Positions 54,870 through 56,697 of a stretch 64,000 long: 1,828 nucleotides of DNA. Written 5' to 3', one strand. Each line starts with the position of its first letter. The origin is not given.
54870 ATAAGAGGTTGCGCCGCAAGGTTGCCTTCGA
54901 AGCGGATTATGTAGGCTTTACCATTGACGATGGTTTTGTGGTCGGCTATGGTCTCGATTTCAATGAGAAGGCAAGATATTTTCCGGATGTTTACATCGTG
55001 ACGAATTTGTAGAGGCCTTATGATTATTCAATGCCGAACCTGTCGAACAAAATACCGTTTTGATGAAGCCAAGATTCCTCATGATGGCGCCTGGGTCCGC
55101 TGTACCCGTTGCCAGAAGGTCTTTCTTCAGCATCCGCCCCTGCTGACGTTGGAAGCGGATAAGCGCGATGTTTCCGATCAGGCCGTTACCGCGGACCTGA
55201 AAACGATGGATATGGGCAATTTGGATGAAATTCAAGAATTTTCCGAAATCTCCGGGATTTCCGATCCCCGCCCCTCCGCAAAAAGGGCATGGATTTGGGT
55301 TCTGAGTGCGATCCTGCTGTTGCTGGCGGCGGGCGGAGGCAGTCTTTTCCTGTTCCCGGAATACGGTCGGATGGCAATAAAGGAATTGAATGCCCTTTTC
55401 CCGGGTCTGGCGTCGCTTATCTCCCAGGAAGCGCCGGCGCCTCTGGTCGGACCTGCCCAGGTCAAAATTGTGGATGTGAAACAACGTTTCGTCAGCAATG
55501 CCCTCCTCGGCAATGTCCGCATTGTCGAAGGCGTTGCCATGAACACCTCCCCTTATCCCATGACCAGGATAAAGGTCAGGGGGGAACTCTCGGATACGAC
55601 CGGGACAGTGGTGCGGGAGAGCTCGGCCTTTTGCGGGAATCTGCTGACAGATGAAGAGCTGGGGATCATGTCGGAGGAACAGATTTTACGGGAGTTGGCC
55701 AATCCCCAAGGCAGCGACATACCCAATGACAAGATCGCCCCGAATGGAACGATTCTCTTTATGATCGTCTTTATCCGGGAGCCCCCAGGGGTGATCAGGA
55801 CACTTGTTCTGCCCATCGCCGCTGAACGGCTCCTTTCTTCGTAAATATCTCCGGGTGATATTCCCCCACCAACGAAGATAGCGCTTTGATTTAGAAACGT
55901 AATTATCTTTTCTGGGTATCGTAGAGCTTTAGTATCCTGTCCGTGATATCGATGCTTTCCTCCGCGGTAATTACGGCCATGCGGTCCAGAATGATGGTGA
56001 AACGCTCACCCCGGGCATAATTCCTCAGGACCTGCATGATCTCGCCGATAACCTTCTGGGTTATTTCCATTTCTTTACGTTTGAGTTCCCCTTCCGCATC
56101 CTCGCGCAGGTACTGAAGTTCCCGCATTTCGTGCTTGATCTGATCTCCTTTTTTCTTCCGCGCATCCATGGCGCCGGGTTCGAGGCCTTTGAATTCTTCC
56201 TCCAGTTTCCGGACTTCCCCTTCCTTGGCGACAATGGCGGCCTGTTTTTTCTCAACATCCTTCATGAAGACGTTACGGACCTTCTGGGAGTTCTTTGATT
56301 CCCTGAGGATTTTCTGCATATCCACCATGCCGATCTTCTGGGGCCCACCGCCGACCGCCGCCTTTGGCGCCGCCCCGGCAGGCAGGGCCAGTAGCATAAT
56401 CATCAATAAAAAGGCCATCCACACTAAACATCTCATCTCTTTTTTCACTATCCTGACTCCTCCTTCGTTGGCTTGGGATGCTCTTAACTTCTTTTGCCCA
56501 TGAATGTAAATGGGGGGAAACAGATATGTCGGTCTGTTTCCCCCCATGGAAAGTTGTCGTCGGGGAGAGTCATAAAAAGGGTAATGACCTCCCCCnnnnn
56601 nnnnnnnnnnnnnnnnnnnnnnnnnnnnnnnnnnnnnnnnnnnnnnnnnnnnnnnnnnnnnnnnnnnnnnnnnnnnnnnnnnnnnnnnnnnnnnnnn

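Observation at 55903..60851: Slam-like translocon, TbpB-like cargo and Skp chaperone in one operon of an anaerobic Desulfobacterota-type genome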

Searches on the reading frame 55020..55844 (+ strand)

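Call 41: search_protein_families(library=pfam, proteins=[window:55020-55844:+], max_evalue=10)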
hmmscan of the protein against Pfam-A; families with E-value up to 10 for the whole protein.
window:55020-55844:+ (274 aa): 4 families
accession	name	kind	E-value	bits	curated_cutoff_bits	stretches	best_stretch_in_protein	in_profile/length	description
PF13717.11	Zn_ribbon_4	-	1.1e-13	51.3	30.3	1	1-35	1-35/36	zinc-ribbon domain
PF13719.11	Zn_ribbon_5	-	4e-11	42.9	29.3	1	1-35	1-35/37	zinc-ribbon domain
PF11906.13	DUF3426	-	3.2e-08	34.2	27.7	1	98-256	3-138/147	Protein of unknown function (DUF3426)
PF20120.5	DUF6510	-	0.033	14.5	26.4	1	3-37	27-63/86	Family of unknown function (DUF6510)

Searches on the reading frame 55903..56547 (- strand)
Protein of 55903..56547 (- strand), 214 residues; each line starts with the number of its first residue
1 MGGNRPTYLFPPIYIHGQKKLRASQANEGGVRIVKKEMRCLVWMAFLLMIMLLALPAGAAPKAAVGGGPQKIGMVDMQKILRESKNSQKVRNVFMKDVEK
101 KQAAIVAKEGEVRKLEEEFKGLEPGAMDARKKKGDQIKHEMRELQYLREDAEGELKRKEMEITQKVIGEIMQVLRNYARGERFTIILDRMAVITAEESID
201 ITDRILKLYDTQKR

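Call 3: search_protein_families(library=pfam, proteins=[window:55903-56547:-], max_evalue=1)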
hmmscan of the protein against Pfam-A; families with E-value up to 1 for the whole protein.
window:55903-56547:- (214 aa): 2 families
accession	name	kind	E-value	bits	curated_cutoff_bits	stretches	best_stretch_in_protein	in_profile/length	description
PF03938.19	OmpH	-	1.2e-23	84.4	32.4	1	71-207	1-139/141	Outer membrane protein (OmpH-like)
PF21149.3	FAS_pseudo-KR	-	0.037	14.7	27.4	1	70-105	29-64/98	Fatty acid synthase, pseudo-KR domain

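Call 4: search_protein_families(library=ncbifam, proteins=[window:55903-56547:-], max_evalue=1)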
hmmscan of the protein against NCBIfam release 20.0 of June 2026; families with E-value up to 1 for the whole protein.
window:55903-56547:- (214 aa): 3 families
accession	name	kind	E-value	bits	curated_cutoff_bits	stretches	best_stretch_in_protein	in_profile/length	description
NF008047.0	PRK10780.1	equivalog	6.1e-05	23.1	237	1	58-207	17-162/165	molecular chaperone Skp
TIGR04407.1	LptF_YjgP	equivalog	0.045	12.5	230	1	82-119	162-203/347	LPS export ABC transporter permease LptF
NF041337.1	XopD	subfamily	0.054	12.2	700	1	89-194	109-195/735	Ulp1 family type III secretion system effector isopeptidase XopD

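Call 62: search_protein_families(library=padloc, proteins=[window:55903-56547:-], max_evalue=0.01)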
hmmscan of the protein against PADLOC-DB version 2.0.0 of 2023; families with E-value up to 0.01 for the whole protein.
window:55903-56547:- (214 aa): 0 families

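Call 63: find_homologous_proteins(query=window:55903-56445:-, max_evalue=0.001)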
Query window:55903-56445:- (180 aa): 54 proteins with E <= 0.001 among 122 candidates.
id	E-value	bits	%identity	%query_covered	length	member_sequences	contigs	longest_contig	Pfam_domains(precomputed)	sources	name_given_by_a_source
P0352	4.2e-107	373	100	100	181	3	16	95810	PF03938.20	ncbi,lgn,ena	-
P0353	2.5e-93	328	89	100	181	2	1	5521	PF03938.20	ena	-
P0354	1.9e-92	325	89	100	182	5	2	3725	PF03938.20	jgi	-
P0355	2.2e-91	322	88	100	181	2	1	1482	PF03938.20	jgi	jgi:outer membrane protein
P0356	9.4e-90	317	86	100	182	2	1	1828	PF03938.20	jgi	jgi:outer membrane protein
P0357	8.4e-89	314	84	100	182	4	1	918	PF03938.20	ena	-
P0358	3.2e-88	312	84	100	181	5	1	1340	PF03938.20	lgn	-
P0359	2.1e-87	309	85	98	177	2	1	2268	PF03938.20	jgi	jgi:outer membrane protein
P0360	8.5e-87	307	84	99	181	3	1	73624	PF03938.20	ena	-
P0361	1.6e-86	306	82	98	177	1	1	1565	PF03938.20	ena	-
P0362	5.8e-86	304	83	100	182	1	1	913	PF03938.20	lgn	-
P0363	1.0e-85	304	88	81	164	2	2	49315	PF03938.20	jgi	jgi:outer membrane protein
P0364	1.7e-85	303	82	100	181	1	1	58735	PF03938.20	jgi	jgi:outer membrane protein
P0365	2.1e-85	303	83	100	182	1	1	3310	PF03938.20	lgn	-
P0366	2.3e-85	302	86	95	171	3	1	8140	PF03938.20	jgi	jgi:outer membrane protein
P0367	2.8e-85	302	84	100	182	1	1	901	PF03938.20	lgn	-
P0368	6.5e-85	301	80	98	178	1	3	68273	PF03938.20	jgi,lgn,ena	-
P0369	1.5e-84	300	78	100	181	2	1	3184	PF03938.20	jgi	-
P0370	1.7e-84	300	80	98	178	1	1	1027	PF03938.20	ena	-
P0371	1.8e-84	300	84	99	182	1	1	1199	PF03938.20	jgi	jgi:outer membrane protein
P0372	5.2e-84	298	80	100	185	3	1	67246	PF03938.20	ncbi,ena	ncbi:MAG: OmpH family outer membrane protein [Syntrophales bacterium]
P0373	2.3e-83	296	79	98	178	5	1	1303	PF03938.20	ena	-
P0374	3.2e-82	292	80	98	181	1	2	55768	PF03938.20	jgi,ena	-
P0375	5.5e-82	291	77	99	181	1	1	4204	PF03938.20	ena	-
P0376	6.1e-82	291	87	83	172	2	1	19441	PF03938.20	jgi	-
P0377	7.5e-82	291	78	99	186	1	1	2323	PF03938.20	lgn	-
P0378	2.2e-81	289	84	95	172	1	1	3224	PF03938.20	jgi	jgi:outer membrane protein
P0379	2.2e-81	289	86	81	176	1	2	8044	PF03938.20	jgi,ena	-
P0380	2.7e-81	289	79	99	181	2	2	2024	PF03938.20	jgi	jgi:outer membrane protein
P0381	5.0e-81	288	79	98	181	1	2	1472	PF03938.20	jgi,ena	-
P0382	1.6e-75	270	80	92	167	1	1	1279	PF03938.20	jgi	jgi:outer membrane protein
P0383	2.9e-73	263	75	82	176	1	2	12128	PF03938.20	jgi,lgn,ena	-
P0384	1.6e-69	251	74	100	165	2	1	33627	PF03938.20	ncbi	-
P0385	1.1e-65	238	67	98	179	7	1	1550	PF03938.20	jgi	-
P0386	2.1e-65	238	68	94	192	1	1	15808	PF03938.20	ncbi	-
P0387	2.1e-65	238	68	94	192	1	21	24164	PF03938.20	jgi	jgi:outer membrane protein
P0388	2.5e-65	237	68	94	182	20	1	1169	PF03938.20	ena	-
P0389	3.2e-64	234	66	98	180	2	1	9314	PF03938.20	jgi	-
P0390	3.3e-64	234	70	92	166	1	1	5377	PF03938.20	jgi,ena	-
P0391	6.6e-64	233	67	94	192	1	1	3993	PF03938.20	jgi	-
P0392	3.2e-63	230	65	98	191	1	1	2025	PF03938.20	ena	-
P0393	4.0e-59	217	61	98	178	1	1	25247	PF03938.20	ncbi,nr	ncbi:MAG: OmpH family outer membrane protein [Pseudomonadota bacterium]|nr:OmpH family outer membran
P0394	2.4e-56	208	58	98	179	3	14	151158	PF03938.20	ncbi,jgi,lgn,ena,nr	ncbi:MAG TPA: OmpH family outer membrane protein [Syntrophales bacterium]|nr:OmpH family outer membr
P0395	5.9e-50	187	72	72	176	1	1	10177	PF03938.20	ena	-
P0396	3.7e-46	175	53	99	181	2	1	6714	PF03938.20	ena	-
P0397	8.4e-46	174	54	91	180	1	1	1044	PF03938.20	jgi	jgi:outer membrane protein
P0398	1.8e-45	173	74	67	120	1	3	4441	PF03938.20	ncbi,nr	ncbi:MAG TPA: OmpH family outer membrane protein, partial [Syntrophales bacterium]|nr:OmpH family ou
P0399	2.9e-43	166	50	98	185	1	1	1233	PF03938.20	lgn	-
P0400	5.2e-42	162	50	97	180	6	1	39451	PF03938.20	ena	-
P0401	3.5e-41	159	51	88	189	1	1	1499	PF03938.20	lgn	-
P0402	7.4e-41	158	51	97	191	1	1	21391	PF03938.20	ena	-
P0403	3.9e-39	152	48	94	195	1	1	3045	PF03938.20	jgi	jgi:outer membrane protein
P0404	5.0e-39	152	55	82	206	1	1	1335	PF03938.20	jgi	jgi:outer membrane protein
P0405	4.7e-11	61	31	96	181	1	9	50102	PF03938.20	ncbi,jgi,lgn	-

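Call 64: find_encoding_contigs(protein=P0394, flank=7000, max_places=1)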
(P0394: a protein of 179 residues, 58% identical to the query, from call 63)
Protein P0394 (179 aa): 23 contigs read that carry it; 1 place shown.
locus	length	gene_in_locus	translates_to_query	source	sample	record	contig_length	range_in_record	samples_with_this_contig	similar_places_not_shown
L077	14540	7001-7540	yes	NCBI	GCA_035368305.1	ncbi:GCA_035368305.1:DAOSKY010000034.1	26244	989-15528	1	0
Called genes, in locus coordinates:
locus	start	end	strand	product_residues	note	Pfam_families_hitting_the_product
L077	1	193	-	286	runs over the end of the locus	PF01522:Polysacc_deac_1, PF10096:DUF2334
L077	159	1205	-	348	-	PF01370:Epimerase, PF16363:GDP_Man_Dehyd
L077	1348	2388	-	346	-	PF00551:Formyl_trans_N, PF02911:Formyl_trans_C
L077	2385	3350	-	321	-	PF00535:Glycos_transf_2, PF13641:Glyco_tranf_2_3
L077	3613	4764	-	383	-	PF01041:DegT_DnrJ_EryC1, PF00155:Aminotran_1_2 (weak), PF01053:Cys_Met_Meta_PP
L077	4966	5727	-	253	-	PF00528:BPD_transp_1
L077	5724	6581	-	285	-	PF01547:SBP_bac_1 (weak), PF13531:SBP_bac_11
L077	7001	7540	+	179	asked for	PF03938:OmpH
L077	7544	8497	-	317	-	PF13717:Zn_ribbon_4, PF13719:Zn_ribbon_5, PF11906:DUF3426 (weak)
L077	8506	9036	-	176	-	PF00156:Pribosyltran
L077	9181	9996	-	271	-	-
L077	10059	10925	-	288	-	PF01842:ACT (weak), PF00551:Formyl_trans_N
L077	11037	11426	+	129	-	-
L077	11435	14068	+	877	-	PF19864:Radical_SAM_N2, PF04055:Radical_SAM, PF10105:DUF2344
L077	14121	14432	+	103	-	PF00829:Ribosomal_L21p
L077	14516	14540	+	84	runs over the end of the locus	PF01016:Ribosomal_L27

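Call 65: find_encoding_contigs(protein=P0400, flank=7000, max_places=1)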
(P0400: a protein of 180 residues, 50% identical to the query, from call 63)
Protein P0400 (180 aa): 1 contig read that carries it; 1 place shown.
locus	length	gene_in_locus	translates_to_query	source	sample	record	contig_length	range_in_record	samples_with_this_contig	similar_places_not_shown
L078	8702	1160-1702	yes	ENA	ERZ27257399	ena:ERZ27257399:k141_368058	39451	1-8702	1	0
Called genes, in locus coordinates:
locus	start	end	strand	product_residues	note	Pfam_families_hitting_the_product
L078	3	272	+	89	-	?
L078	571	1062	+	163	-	PF03938:OmpH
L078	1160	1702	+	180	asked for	PF03938:OmpH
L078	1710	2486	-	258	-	PF13717:Zn_ribbon_4, PF13719:Zn_ribbon_5, PF11906:DUF3426 (weak)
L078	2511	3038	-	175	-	PF00156:Pribosyltran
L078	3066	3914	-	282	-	-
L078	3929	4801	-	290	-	PF01842:ACT (weak), PF00551:Formyl_trans_N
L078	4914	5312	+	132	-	-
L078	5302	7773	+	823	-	PF19864:Radical_SAM_N2, PF04055:Radical_SAM, PF10105:DUF2344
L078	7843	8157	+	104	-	PF00829:Ribosomal_L21p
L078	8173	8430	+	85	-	PF01016:Ribosomal_L27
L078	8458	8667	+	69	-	PF00313:CSD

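Call 66: find_encoding_contigs(protein=P0405, flank=7000, max_places=1)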
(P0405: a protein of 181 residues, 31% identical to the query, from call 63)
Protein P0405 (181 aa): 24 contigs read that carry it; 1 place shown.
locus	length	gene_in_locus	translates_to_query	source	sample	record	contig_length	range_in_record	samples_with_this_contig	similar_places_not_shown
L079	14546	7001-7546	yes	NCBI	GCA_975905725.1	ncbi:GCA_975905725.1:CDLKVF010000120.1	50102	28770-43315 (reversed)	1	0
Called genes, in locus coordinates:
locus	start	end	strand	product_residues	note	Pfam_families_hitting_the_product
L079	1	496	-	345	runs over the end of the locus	-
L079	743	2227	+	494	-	PF01336:tRNA_anti-codon, PF00152:tRNA-synt_2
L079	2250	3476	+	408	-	PF12704:MacB_PCD, PF02687:FtsX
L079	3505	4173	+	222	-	PF00005:ABC_tran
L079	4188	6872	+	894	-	PF07244:POTRA, PF08478:POTRA_1 (faint), PF08479:POTRA_2 (faint), PF25282:POTRA1_3_Toc75 (faint), PF07244:POTRA, PF01103:Omp85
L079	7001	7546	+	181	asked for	PF03938:OmpH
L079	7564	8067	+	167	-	PF04613:LpxD, PF00132:Hexapep (faint), PF25087:GMPPB_C (faint)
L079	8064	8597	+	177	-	PF25084:LbH_EIF2B (faint), PF00132:Hexapep (weak)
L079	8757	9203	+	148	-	PF22817:ApeP-like (weak), PF07977:FabA, PF22818:ApeI-like, PF03061:4HBT (weak)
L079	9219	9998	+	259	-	PF25084:LbH_EIF2B (faint), PF25087:GMPPB_C (faint), PF00132:Hexapep, PF13720:Acetyltransf_11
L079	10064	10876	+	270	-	PF17930:LpxI_N, PF06230:LpxI_C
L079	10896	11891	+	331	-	PF01408:GFO_IDH_MocA, PF03807:F420_oxidored (faint), PF22725:GFO_IDH_MocA_C3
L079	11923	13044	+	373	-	PF02684:LpxB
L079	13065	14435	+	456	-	PF00072:Response_reg, PF00158:Sigma54_activat, PF01078:Mg_chelatase (faint), PF14532:Sigma54_activ_2, PF07728:AAA_5 (weak), PF25601:AAA_lid_14, PF02954:HTH_8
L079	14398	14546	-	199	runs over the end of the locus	PF03193:RsgA_GTPase (faint), PF00350:Dynamin_N (faint), PF01926:MMR_HSR1, PF02421:FeoB_N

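Call 67: find_encoding_contigs(protein=P0393, flank=7000, max_places=1)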
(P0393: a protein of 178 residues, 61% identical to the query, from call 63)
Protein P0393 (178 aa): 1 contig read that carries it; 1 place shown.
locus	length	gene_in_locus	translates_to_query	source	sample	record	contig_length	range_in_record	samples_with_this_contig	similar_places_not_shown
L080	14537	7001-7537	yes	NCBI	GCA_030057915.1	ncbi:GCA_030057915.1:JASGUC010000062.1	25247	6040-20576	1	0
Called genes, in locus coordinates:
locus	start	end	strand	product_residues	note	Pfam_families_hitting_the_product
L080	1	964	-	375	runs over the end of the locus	PF01207:Dus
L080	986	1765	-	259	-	PF00483:NTP_transferase, PF01128:IspD, PF02348:CTP_transf_3 (weak), PF12804:NTP_transf_3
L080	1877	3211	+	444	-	PF02844:GARS_N, PF01071:GARS_A, PF02843:GARS_C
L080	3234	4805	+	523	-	PF02142:MGS, PF01808:AICARFT_IMPCHas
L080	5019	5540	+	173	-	PF00731:AIRC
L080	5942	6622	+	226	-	PF01300:Sua5_yciO_yrdC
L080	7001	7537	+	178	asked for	PF03938:OmpH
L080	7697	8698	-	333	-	PF13717:Zn_ribbon_4, PF13719:Zn_ribbon_5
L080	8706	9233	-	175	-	PF00156:Pribosyltran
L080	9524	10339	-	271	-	-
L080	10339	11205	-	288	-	PF01842:ACT (weak), PF00551:Formyl_trans_N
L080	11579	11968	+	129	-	-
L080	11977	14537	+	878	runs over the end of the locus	PF19864:Radical_SAM_N2, PF04055:Radical_SAM, PF10105:DUF2344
